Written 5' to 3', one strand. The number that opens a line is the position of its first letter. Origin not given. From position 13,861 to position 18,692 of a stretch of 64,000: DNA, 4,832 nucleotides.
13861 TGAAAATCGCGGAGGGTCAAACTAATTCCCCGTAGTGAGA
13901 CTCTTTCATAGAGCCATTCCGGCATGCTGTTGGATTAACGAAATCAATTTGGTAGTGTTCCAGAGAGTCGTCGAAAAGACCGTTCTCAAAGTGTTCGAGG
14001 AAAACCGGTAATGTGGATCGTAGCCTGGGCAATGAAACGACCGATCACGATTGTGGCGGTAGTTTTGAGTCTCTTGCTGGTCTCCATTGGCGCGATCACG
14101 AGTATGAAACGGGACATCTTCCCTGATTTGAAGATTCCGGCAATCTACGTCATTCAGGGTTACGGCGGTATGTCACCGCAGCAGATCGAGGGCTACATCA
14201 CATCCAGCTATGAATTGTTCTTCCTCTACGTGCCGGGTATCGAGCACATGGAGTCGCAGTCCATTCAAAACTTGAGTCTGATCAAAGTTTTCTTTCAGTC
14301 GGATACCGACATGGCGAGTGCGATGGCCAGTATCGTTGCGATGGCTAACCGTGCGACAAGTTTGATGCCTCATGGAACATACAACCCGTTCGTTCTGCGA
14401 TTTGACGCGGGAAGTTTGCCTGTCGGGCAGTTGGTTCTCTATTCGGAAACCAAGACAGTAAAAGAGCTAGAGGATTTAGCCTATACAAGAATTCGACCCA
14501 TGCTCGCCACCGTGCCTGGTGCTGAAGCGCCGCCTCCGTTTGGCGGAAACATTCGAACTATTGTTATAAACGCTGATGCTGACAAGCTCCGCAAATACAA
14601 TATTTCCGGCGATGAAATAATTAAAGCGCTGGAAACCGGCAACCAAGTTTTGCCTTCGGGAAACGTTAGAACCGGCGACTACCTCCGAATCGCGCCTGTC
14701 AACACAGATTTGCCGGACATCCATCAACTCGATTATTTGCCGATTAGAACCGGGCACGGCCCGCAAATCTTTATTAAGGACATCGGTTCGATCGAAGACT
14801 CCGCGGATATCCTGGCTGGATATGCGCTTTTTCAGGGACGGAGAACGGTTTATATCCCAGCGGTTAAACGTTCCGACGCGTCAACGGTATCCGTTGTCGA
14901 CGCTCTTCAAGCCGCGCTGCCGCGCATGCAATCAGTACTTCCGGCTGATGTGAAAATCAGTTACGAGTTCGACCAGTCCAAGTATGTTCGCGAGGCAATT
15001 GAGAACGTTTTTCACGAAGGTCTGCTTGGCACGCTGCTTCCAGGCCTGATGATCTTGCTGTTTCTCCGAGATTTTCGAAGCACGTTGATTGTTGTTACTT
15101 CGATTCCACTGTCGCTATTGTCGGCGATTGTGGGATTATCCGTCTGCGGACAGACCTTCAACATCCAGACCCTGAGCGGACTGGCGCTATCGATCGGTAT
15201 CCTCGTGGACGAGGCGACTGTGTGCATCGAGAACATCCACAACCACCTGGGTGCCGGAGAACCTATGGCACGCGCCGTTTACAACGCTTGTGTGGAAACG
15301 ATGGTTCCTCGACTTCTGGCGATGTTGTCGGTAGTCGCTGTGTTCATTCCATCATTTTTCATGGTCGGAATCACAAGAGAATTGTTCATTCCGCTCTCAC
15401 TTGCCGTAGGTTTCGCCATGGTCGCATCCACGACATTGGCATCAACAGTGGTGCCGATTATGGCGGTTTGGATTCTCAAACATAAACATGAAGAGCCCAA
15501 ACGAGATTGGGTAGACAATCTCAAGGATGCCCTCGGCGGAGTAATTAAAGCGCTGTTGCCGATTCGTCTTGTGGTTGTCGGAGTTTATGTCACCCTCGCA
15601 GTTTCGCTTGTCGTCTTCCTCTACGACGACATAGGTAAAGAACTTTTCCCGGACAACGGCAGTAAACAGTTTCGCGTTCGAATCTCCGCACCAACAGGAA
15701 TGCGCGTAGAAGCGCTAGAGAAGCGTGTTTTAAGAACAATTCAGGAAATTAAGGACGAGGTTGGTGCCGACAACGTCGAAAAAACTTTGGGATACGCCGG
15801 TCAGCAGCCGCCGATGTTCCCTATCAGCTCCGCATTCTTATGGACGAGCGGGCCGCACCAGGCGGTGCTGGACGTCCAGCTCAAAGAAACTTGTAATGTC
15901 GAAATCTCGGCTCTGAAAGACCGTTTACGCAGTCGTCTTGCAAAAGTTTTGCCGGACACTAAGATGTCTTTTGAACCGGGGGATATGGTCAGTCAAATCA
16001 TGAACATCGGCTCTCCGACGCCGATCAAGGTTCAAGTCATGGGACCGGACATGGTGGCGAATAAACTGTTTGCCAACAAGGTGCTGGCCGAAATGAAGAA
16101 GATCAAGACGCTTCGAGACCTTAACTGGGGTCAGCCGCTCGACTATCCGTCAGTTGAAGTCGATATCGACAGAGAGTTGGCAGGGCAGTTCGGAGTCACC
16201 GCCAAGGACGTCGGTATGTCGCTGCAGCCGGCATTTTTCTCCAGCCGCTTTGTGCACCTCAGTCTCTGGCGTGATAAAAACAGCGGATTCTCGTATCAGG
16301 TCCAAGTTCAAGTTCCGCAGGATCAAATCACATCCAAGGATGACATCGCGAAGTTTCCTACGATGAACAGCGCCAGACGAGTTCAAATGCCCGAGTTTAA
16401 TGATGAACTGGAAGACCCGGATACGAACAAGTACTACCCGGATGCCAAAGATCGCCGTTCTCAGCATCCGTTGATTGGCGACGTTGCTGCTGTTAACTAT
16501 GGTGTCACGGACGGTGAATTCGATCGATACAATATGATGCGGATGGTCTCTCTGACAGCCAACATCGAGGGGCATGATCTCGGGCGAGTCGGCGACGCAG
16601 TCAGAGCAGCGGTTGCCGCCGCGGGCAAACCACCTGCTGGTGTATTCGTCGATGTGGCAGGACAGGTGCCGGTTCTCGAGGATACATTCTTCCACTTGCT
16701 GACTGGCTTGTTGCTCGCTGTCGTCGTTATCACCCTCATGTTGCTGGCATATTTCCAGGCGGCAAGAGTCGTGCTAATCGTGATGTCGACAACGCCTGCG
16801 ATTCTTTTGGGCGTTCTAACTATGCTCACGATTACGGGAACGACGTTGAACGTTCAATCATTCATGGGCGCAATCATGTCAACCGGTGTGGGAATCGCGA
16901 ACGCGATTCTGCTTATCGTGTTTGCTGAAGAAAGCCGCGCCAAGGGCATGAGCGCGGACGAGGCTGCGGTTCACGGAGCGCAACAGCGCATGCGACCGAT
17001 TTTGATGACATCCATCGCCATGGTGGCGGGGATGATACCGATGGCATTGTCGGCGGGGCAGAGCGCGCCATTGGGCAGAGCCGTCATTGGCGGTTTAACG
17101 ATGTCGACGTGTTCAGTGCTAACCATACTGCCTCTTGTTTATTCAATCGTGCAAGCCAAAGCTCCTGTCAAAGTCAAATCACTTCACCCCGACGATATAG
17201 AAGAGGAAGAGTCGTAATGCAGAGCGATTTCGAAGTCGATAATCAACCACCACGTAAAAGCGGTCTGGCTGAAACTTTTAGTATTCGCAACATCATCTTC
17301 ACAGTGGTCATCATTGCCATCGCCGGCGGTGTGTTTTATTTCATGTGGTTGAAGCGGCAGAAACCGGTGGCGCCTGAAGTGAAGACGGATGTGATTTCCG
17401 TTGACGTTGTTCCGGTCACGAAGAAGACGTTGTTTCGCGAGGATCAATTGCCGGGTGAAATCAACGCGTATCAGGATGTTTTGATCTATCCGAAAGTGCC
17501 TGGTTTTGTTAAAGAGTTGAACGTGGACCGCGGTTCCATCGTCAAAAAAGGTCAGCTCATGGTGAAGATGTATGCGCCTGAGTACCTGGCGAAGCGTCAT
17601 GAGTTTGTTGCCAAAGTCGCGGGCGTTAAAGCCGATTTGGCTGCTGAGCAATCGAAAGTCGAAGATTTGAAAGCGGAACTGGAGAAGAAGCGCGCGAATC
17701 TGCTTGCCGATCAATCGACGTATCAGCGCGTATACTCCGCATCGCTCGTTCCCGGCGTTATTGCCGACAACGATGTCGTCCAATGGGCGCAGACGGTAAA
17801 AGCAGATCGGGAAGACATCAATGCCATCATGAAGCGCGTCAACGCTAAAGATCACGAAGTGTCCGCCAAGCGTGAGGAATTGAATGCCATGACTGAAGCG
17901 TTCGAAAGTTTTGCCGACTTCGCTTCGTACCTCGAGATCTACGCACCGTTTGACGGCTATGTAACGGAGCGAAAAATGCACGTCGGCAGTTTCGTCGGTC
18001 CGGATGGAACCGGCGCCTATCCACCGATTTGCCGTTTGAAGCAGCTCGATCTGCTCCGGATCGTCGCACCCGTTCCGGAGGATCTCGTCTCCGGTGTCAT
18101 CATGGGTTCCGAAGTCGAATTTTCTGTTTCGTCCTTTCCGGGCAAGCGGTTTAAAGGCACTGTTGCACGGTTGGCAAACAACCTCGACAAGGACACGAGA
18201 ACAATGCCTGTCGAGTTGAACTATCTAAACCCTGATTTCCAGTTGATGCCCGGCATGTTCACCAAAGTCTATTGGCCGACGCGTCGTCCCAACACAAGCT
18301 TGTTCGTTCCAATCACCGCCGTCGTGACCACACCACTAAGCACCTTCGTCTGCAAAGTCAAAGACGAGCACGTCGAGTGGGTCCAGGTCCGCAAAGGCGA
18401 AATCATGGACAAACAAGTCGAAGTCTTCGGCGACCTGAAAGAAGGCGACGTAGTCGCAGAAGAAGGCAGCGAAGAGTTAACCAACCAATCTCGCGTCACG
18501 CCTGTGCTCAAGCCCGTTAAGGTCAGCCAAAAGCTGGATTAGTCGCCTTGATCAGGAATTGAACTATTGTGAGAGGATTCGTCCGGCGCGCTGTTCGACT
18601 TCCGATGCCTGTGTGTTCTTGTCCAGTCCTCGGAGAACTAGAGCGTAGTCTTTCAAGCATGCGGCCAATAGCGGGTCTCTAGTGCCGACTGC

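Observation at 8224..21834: Two loci pairing a secreted TPR protein with a secreted calpain-like (C2) cysteine protease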

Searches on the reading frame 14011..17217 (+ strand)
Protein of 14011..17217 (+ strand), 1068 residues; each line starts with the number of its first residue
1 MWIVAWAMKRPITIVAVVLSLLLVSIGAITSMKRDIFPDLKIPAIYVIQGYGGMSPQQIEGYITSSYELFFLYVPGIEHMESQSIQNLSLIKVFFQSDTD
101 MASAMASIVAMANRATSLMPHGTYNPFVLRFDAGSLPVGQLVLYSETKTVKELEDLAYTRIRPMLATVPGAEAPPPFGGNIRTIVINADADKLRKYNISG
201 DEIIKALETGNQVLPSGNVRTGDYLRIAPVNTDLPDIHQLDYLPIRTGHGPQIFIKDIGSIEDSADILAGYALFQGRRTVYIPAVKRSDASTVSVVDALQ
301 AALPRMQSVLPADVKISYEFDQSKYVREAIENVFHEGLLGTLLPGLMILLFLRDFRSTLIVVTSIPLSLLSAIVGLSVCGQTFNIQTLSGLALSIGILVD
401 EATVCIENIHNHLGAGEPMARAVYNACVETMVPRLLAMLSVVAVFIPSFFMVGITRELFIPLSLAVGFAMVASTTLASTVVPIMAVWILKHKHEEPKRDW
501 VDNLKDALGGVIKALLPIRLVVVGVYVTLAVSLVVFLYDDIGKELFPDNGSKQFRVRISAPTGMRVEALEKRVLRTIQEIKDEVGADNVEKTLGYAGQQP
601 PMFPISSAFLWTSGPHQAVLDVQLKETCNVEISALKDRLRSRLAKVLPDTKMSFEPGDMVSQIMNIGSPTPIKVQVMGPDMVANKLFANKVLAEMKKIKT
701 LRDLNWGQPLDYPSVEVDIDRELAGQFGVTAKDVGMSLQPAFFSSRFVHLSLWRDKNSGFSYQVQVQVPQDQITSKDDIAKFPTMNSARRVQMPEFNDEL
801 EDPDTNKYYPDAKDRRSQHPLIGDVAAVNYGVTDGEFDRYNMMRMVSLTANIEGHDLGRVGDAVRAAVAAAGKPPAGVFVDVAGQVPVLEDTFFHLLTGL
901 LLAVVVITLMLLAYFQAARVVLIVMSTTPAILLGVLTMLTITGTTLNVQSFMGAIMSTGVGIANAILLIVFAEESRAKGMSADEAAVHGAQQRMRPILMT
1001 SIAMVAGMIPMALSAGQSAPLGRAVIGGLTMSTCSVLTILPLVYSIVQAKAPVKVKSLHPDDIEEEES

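Call 4: search_protein_families(library=pfam, proteins=[window:14011-17217:+], max_evalue=1)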
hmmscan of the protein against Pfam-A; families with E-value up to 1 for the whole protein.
window:14011-17217:+ (1068 aa): 2 families
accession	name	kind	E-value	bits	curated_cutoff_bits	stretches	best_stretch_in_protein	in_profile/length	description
PF00873.25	ACR_tran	-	1.3e-167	559.8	28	1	4-1047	2-1020/1021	AcrB/AcrD/AcrF family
PF12651.13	RHH_3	-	0.24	11.8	21.6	1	322-334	28-40/44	Ribbon-helix-helix domain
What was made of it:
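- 14011..17217 (+): RND permease (AcrB/CzcA superfamily). PF00873, 559.8 bits (call 4).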

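Call 61: search_protein_families(library=ncbifam, max_evalue=0.001, proteins=[window:14011-17217:+])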
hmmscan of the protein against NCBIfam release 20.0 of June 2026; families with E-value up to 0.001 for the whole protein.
window:14011-17217:+ (1068 aa): 14 families
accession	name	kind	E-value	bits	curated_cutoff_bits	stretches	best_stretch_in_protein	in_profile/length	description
NF033617.1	RND_permease_2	subfamily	3.8e-142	475.4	1250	2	6-781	3-765/1009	multidrug efflux RND transporter permease subunit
NF000282.2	RND_permease_1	subfamily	1.9e-97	327.4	1250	2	8-788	5-794/1029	multidrug efflux RND transporter permease subunit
TIGR00914.1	2A0601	subfamily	4.5e-95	319.4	701.45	2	2-742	4-754/1051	CusA/CzcA family heavy metal efflux RND transporter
TIGR00915.1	2A0602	subfamily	7.8e-88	295.5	940.35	2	8-787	6-793/1050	efflux RND transporter permease subunit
NF007133.0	PRK09579.1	equivalog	9.6e-86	288.3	1763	2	7-564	7-568/1017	multidrug efflux RND transporter permease subunit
NF007905.0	PRK10614.1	equivalog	3.1e-80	270.2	1774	2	3-744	3-733/1025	multidrug efflux RND transporter permease subunit MdtC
NF007798.0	PRK10503.1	equivalog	3e-70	237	1584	2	9-743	18-746/1040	MdtB/MuxB family multidrug efflux RND transporter permease subunit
NF007131.0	PRK09577.1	equivalog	4.4e-52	177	1768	2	8-749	6-754/1045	multidrug efflux RND transporter permease subunit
NF007842.1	PRK10555.1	equivalog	3.5e-51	174.1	1854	2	8-786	6-791/1036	multidrug efflux RND transporter permease AcrD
NF011706.2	PRK15127.1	equivalog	1e-48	166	2150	2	8-745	6-757/1049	multidrug efflux RND transporter permease subunit AcrB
NF000037.1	RND_perm_OqxB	exception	2.1e-41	141.7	2200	2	8-512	8-520/1050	multidrug efflux RND transporter permease subunit OqxB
TIGR00921.1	2A067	subfamily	9.7e-09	33.8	351.9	1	848-1066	143-365/733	hydrophobe/amphiphile efflux-3 (HAE3) family transporter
TIGR00916.1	2A0604s01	subfamily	1.2e-05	25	148.6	0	333-474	86-227/231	SecD/SecF family protein translocase subunit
TIGR03480.1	HpnN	hypoth_equivalog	0.00042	18.4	751.85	1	862-1050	232-426/862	hopanoid biosynthesis associated RND transporter like protein HpnN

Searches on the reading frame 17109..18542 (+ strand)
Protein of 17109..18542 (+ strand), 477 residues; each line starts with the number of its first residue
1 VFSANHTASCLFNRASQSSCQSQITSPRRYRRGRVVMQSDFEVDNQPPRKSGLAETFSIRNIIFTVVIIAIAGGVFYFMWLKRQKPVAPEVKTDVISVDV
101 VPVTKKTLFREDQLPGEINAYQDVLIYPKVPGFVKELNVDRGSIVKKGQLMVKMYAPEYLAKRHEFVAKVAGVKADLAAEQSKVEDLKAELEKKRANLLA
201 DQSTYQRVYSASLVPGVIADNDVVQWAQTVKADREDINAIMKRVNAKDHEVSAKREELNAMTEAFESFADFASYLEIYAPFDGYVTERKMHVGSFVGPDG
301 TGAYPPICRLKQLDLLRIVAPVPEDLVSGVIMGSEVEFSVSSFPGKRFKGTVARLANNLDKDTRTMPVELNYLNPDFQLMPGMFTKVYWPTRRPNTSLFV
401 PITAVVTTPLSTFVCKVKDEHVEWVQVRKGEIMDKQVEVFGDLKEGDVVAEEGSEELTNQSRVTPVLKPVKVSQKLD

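Call 4: search_protein_families(library=pfam, proteins=[window:17109-18542:+], max_evalue=1)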
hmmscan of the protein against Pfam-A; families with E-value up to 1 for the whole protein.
window:17109-18542:+ (477 aa): 9 families
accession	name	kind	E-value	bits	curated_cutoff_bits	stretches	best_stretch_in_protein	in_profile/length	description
PF16576.10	HlyD_D23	-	6.3e-29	101.2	30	1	122-384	18-213/214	Barrel-sandwich domain of CusB or HlyD membrane-fusion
PF13437.12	HlyD_3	-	2.3e-11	44.8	22.2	1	277-381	2-105/106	HlyD family secretion protein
PF13533.13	Biotin_lipoyl_2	-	6.6e-05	23.1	29.8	1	126-150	3-27/32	Biotin-lipoyl like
PF17870.6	Insulin_TMD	-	0.092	13.3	33.4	1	59-84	19-43/47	Insulin receptor trans-membrane segment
PF05465.18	Halo_GVPC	-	0.096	13.4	22.4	1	245-270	2-27/32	Halobacterial gas vesicle protein C (GVPC) repeat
PF16516.10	CC2-LZ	-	0.26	12.2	35.3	0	228-265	7-44/100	Leucine zipper of domain CC2 of NEMO, NF-kappa-B essential modulator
PF13863.11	DUF4200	-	0.31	11.8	29.7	1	227-269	12-54/119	Domain of unknown function (DUF4200)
PF02403.27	Seryl_tRNA_N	-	0.66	10.7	28.2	0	230-268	62-100/108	Seryl-tRNA synthetase N-terminal domain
PF19111.5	DUF5798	-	0.87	10.3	27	0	142-198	4-59/89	Family of unknown function (DUF5798)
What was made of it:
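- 17217..18542 (+): Periplasmic adaptor (MFP). The likely start is the ATG at 17217, which overlaps the RND stop (TAATG). PF16576 (call 4).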

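Call 61: search_protein_families(library=ncbifam, max_evalue=0.001, proteins=[window:17109-18542:+])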
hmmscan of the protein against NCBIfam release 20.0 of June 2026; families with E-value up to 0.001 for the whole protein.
window:17109-18542:+ (477 aa): 19 families
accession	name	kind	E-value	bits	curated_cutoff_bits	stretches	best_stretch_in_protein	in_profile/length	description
TIGR01730.1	RND_mfp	subfamily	8.7e-51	172.8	94.9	2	249-465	109-321/322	efflux RND transporter periplasmic adaptor subunit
TIGR00999.1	8a0102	subfamily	5.4e-27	94.6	319.3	1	173-455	25-268/271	CzcB/NccB family metal efflux transporter periplasmic adaptor subunit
TIGR00998.1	8a0101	subfamily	5.5e-14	51.8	390.8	1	124-356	43-282/334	EmrA/EmrK family multidrug efflux transporter periplasmic adaptor subunit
NF007303.0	PRK09783.1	subfamily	7.5e-14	51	390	1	275-453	215-388/414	copper/silver efflux system membrane fusion protein CusB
NF007132.1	PRK09578.1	equivalog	3.2e-13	49.2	512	2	359-468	268-378/396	MexX/AxyX family multidrug efflux RND transporter periplasmic adaptor subunit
NF033138.2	RND-peri-MexC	equivalog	3.7e-11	42.8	625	1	359-465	263-371/375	MexC family multidrug efflux RND transporter periplasmic adaptor subunit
NF008589.1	PRK11556.1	equivalog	1.9e-10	40.2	391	1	246-464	164-386/392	MdtA/MuxA family multidrug efflux RND transporter periplasmic adaptor subunit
NF008606.0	PRK11578.1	equivalog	1.6e-09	37.4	342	1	63-449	11-360/371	macrolide transporter subunit MacA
NF000272.2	OqxA_adapt_sub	exception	1.6e-09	37.2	835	1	85-186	29-130/391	multidrug efflux RND transporter periplasmic adaptor subunit OqxA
TIGR01843.1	type_I_hlyD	subfamily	2.4e-09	36.7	208.65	1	132-263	52-167/422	HlyD family type I secretion periplasmic adaptor subunit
NF045904.1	RND-peri-MexE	equivalog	1e-08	34.5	714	1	94-183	34-123/390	multidrug efflux RND transporter periplasmic adaptor subunit MexE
NF011604.1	PRK15030.1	equivalog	2.5e-08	33.3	765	1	356-454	264-364/397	multidrug efflux RND transporter periplasmic adaptor subunit AcrA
NF007785.0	PRK10476.1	equivalog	3.6e-08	32.6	376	1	123-299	48-233/347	multidrug transporter subunit MdtN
NF033834.1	RND_adapt_MexA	exception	1.7e-07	30.7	750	1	91-188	31-121/373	multidrug efflux RND transporter periplasmic adaptor subunit MexA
NF011715.0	PRK15136.1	equivalog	4.7e-07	28.8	563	1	123-298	61-239/390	multidrug efflux MFS transporter periplasmic adaptor subunit EmrA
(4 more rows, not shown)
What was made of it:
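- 17217..18542 (+): TIGR01730, 172.8 bits (call 61).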
